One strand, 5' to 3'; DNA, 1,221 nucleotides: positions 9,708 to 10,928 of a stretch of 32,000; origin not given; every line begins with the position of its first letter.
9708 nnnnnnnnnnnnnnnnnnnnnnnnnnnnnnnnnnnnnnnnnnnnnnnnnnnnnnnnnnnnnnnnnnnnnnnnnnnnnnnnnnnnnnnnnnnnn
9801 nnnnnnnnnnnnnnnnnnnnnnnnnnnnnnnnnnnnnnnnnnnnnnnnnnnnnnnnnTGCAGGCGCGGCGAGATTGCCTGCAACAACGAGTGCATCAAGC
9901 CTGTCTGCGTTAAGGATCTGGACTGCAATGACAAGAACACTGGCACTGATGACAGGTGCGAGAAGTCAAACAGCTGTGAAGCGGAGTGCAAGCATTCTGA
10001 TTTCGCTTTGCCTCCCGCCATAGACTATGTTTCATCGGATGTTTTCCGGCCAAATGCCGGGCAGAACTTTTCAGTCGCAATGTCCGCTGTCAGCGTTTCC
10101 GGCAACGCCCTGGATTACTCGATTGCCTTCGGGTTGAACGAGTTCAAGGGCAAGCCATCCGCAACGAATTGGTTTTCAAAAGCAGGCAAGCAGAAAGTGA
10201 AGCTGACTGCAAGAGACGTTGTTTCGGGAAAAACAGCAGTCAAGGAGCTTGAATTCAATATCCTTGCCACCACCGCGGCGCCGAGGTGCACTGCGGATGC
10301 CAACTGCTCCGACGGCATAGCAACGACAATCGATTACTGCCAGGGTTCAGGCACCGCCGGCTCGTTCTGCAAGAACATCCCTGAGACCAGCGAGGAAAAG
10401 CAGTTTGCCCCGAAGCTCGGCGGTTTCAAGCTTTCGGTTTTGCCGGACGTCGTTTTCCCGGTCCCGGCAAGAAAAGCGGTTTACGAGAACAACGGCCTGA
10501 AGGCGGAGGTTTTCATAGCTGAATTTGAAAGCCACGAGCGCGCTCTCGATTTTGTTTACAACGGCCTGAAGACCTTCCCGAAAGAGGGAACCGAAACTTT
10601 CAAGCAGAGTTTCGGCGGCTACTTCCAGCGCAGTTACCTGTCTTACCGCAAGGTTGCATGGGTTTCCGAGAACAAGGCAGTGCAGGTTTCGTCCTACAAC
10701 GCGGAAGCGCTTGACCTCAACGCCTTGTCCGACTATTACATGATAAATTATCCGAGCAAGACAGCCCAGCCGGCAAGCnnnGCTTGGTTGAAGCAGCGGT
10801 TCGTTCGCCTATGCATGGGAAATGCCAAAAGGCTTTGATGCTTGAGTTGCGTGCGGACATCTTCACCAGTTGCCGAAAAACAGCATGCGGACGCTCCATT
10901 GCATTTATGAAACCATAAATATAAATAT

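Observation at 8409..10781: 790-aa lipobox protein built from an ancient ~300-aa tandem duplication with 8-Cys CND modules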

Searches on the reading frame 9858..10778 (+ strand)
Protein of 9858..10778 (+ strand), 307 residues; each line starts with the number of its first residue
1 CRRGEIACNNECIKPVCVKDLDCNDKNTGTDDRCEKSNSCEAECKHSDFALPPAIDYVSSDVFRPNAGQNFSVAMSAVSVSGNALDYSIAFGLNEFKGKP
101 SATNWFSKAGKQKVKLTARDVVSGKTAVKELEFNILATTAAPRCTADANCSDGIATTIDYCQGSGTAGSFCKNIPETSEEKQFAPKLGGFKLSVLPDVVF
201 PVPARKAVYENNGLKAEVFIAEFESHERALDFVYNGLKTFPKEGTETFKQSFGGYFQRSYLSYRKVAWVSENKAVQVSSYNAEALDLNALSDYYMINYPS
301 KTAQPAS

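Call 36: predict_structure(alignment_id=A3)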
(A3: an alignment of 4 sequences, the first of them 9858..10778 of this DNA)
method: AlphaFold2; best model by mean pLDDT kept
length: 307 residues; sequences in the alignment: 4
mean_pLDDT: 68.4   pTM: 0.42
mean pLDDT of the five models: 68.4, 64.6, 63.3, 53.0, 52.7
residues with pLDDT >= 90: 22; 70-90: 135; 50-70: 106; < 50: 44
segments of 3 or more residues with pLDDT < 50: 147-149, 153-157, 174-182, 196-202, 242-246, 248-253, 304-307
pLDDT, mean of each block of 10 residues (from residue 1): 82 75 55 74 66 68 75 79 88 91 89 91 86 74 51 47 52 47 54 52 65 77 71 63 47 56 73 79 67 72 45
secondary structure, 60 per line:
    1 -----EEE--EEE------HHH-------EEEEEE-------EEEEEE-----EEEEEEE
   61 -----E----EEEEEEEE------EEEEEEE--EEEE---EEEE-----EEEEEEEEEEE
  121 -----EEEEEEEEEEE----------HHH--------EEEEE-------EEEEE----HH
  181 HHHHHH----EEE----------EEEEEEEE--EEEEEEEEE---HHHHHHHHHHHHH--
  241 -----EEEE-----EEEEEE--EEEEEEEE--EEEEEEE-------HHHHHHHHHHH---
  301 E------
elements in order: E6-8 E11-13 E30-35 E43-48 E54-60 E71-78 E85-91 E94-97 E101-104 E110-120 E126-136 E158-162 E170-174 H179-186 E191-193 E204-211 E214-222 H226-238 E246-249 E255-260 E263-270 E273-279 H287-297

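Call 41: fold_search(model_id=the predicted structure, library=pdb)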
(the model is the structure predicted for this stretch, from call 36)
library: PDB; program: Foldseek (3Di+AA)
matches with E <= 10: 1282; with E <= 0.001: 6
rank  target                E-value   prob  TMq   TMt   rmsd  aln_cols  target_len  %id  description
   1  4tn9_A                9.8e-05  1.00  0.24  0.81   1.7        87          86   21  Crystal structure of Clostridium histolyticum ColG collagenase polycystic kidney disease-like domain at 1.4 Angstrom r (released 2015-03-11)
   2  4jrw_A                2.9e-04  1.00  0.25  0.82   1.7        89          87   20  Crystal structure of Clostridium histolyticum colg collagenase PKD domain 2 at 1.6 Angstrom resolution (released 2014-05-21)
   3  2y72_A                2.9e-04  1.00  0.25  0.81   1.9        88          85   19  Crystal structure of the PKD Domain of Collagenase G from Clostridium Histolyticum at 1.18 Angstrom Resolution. (released 2011-09-28)
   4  4xed                  4.3e-04  1.00  0.25  0.72   2.7        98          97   18  PKD domain of M14-like peptidase from Thermoplasmatales archaeon SCGC AB-540-F20 (released 2015-05-13)
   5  2c26                  5.6e-04  1.00  0.27  0.33  19.2       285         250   11  Structural basis for the promiscuous specificity of the carbohydrate- binding modules from the beta-sandwich super famil (released 2005-10-18)
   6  4aqo                  6.6e-04  1.00  0.25  0.84   1.7        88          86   22  CRYSTAL STRUCTURE OF THE CALCIUM BOUND PKD-like DOMAIN OF COLLAGENASE G FROM CLOSTRIDIUM HISTOLYTICUM AT 0.99 ANGSTROM R (released 2013-06-05)
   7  4l9d_A                1.1e-03  1.00  0.24  0.82   2.1        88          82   18  Crystal structure of the PKD1 domain from Vibrio cholerae metalloprotease PrtV (released 2013-07-10)
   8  4l9d_B                1.6e-03  1.00  0.24  0.83   2.0        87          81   18  Crystal structure of the PKD1 domain from Vibrio cholerae metalloprotease PrtV (released 2013-07-10)
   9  4u6t_A                2.3e-03  1.00  0.24  0.77   2.6        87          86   17  Crystal structure of the Clostridium histolyticum colH collagenase polycystic kidney disease-like domain 2a at 1.76 An (released 2015-03-11)
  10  6pal_A                2.3e-03  1.00  0.25  0.19  12.4       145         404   12  Bacteroides uniformis endo-laminarinase BuGH158 from the beta(1,3)-glucan utilization locus (released 2020-04-01)
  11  6fg9_A                2.3e-03  1.00  0.24  0.09  16.1       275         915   10  Mouse SORCS2 ectodomain (sortilin related VPS10 domain containing receptor 2) (released 2018-08-01)
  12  2v43_B                2.3e-03  0.87  0.19  0.21  23.1       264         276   11  Crystal structure of RseB: a sensor for periplasmic stress response in E. coli (released 2007-08-28)
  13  1l0q_A                2.7e-03  1.00  0.24  0.19   5.6       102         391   18  Tandem YVTN beta-propeller and PKD domains from an archaeal surface layer protein (released 2002-11-06)
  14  9p26                  2.9e-03  1.00  0.25  0.19   5.1       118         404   15  Crystal structure of GH158(Pro) at 1.40 angstrom resolution (released 2026-03-11)
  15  6pal_B                2.9e-03  1.00  0.25  0.19  12.4       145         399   11  Bacteroides uniformis endo-laminarinase BuGH158 from the beta(1,3)-glucan utilization locus (released 2020-04-01)
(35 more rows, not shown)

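Call 46: find_related_loci(query=A3, collection=metagenome_contigs, flank=10000)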
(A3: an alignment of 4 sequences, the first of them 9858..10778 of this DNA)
Query A3 (307 aa) in metagenome_contigs; peptide patterns used: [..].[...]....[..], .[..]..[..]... (x = any residue, [..] = any of these).
161 stretches matched a pattern; 2 encode a relative of the query (tblastn E <= 1e-3); 2 distinct loci.
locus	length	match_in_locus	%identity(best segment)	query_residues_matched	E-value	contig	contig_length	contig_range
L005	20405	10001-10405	27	9-171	4e-5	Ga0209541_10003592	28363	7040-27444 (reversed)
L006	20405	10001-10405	27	9-171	4e-5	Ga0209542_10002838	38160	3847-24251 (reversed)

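Call 48: search_protein_families(library=pfam, proteins=[L006:7724-11764:+, L006:12525-14534:+, L006:11873-12532:+], max_evalue=1)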
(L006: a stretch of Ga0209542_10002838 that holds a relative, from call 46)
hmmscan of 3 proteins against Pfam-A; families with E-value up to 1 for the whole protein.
L006:7724-11764:+ (1346 aa): 1 family
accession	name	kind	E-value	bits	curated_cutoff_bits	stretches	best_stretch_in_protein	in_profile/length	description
PF11617.13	Cu-binding_MopE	-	1.7e-26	92.6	27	3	513-542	1-30/30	Putative metal-binding motif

L006:12525-14534:+ (669 aa): 2 families
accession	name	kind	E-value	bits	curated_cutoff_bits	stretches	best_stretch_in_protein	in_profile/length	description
PF14734.12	DUF4469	-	0.1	13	22.6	0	574-607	64-97/101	Domain of unknown function (DUF4469) with IG-like fold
PF10633.15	NPCBM_assoc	-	0.2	12.3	24.4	1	573-597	53-77/78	NPCBM-associated, NEW3 domain of alpha-galactosidase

L006:11873-12532:+ (219 aa): 4 families
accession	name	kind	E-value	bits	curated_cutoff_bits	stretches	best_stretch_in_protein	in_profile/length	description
PF22067.2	Cep192_D3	-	0.0039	17.7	27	1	34-105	9-80/99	Cep192 domain 3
PF06143.16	Baculo_11_kDa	-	0.023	14.7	28.4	1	167-209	35-73/84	Baculovirus 11 kDa family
PF16004.10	EFTUD2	-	0.056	14.5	32.2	1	113-170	65-118/124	116 kDa U5 small nuclear ribonucleoprotein component N-terminus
PF19516.4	DUF6049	-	0.12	11.4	30.1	1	48-108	593-653/708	Family of unknown function (DUF6049)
